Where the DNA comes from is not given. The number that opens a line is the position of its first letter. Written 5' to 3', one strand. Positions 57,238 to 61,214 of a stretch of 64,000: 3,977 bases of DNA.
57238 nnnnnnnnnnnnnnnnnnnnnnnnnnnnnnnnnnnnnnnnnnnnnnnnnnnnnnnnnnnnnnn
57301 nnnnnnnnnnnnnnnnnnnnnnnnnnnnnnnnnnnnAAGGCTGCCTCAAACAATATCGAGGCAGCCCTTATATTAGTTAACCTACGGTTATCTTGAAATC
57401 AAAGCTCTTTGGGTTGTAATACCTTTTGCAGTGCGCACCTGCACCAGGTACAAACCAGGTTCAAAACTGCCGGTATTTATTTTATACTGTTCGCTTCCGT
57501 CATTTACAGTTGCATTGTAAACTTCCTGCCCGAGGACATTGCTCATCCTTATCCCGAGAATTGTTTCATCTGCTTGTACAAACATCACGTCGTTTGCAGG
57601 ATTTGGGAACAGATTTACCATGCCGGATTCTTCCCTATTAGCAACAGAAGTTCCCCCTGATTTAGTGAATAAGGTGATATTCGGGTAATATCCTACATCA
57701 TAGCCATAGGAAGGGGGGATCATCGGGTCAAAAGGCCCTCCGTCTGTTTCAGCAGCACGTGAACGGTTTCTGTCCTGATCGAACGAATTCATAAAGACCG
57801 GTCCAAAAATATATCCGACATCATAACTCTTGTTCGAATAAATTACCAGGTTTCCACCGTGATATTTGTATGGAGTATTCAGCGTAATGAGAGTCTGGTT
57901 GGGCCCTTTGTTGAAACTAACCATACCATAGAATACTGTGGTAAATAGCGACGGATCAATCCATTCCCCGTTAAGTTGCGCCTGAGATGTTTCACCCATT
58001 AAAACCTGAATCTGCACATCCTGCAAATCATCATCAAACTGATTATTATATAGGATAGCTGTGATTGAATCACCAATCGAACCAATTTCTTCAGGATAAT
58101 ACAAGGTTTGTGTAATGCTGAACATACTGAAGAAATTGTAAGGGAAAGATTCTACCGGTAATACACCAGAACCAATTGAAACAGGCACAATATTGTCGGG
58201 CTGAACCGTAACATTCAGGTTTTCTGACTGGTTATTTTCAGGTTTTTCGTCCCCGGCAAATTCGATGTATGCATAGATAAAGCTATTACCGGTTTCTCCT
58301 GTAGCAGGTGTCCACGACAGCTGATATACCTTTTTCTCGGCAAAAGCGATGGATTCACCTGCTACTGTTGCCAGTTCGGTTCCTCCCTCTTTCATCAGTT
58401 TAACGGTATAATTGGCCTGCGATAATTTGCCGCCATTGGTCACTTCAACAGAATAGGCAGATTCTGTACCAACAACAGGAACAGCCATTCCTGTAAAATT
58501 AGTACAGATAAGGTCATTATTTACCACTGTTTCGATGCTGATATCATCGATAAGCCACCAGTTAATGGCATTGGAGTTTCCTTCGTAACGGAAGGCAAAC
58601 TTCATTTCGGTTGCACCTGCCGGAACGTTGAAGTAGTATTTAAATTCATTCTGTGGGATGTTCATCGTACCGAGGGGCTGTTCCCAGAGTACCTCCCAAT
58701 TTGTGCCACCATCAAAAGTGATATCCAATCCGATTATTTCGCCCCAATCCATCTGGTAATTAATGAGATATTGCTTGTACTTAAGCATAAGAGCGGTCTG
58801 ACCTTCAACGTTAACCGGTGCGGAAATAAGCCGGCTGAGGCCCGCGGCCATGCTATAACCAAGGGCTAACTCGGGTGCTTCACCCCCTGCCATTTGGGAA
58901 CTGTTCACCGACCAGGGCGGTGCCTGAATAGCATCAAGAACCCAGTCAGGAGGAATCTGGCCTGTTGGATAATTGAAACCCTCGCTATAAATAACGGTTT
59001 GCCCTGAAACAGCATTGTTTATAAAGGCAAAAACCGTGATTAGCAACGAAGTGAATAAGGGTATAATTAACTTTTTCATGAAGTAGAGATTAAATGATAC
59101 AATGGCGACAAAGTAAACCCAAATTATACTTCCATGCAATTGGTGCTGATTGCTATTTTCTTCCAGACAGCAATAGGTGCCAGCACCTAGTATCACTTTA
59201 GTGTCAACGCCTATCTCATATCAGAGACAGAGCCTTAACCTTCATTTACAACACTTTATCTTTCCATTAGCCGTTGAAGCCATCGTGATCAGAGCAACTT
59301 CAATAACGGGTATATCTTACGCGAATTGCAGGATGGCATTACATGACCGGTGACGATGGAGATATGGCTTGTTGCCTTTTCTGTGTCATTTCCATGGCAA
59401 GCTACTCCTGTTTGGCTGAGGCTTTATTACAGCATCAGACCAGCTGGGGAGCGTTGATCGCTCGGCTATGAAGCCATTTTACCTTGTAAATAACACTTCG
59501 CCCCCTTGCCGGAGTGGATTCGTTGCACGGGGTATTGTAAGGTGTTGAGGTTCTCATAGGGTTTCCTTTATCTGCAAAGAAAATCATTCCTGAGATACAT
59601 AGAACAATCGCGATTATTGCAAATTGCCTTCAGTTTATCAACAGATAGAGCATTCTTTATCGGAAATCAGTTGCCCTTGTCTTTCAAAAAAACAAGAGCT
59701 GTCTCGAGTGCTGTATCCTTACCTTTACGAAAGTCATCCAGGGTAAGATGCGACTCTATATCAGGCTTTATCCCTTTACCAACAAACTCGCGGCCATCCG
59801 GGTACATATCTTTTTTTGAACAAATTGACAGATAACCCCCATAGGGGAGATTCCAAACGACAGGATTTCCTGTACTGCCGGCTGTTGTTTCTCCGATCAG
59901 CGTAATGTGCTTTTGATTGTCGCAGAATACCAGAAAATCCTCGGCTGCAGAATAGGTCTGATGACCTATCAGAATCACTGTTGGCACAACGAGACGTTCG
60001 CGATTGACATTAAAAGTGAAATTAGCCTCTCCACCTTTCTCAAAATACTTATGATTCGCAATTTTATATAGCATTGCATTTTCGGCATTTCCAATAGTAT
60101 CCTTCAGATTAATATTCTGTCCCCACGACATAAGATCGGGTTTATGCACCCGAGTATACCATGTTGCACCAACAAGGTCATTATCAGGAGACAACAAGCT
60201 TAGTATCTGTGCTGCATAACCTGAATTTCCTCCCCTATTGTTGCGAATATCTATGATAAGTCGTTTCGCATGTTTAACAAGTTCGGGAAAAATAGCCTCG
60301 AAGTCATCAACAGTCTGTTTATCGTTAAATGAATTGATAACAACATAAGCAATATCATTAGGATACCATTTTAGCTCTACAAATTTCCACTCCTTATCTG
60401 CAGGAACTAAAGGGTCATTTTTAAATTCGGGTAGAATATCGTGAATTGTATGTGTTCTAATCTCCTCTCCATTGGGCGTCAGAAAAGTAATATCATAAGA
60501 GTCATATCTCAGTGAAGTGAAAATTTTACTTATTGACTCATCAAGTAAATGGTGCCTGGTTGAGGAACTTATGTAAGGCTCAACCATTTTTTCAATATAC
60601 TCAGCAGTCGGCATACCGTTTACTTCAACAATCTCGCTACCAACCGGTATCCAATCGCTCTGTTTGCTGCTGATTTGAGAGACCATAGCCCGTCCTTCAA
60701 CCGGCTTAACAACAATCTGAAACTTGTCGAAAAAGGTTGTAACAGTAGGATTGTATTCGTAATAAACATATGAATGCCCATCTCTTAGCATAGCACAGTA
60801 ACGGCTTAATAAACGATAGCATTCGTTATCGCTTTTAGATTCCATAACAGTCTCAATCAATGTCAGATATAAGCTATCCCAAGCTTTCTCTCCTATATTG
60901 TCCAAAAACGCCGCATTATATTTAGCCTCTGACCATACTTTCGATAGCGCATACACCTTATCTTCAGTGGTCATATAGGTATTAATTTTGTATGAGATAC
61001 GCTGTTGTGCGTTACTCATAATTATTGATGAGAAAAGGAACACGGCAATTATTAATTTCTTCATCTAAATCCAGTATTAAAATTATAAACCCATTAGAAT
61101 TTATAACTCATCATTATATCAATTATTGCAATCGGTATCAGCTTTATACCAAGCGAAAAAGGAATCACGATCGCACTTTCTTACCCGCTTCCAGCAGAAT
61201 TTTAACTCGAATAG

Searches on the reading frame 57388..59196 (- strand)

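Call 94: search_protein_families(library=pfam, proteins=[window:57388-59196:-], max_evalue=0.00001)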
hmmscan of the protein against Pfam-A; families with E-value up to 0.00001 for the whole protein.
window:57388-59196:- (602 aa): 1 family
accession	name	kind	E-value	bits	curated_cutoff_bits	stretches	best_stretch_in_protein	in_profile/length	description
PF18962.6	Por_Secre_tail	-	2.9e-11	44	27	1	529-600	1-75/75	Secretion system C-terminal sorting domain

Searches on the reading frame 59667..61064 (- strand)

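Call 94: search_protein_families(library=pfam, proteins=[window:59667-61064:-], max_evalue=0.00001)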
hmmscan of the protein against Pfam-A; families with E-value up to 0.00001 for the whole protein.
window:59667-61064:- (465 aa): 1 family
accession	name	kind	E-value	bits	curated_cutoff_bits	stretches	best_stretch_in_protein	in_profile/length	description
PF03572.23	Peptidase_S41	-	3.7e-28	98.6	24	1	237-437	1-164/165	Peptidase family S41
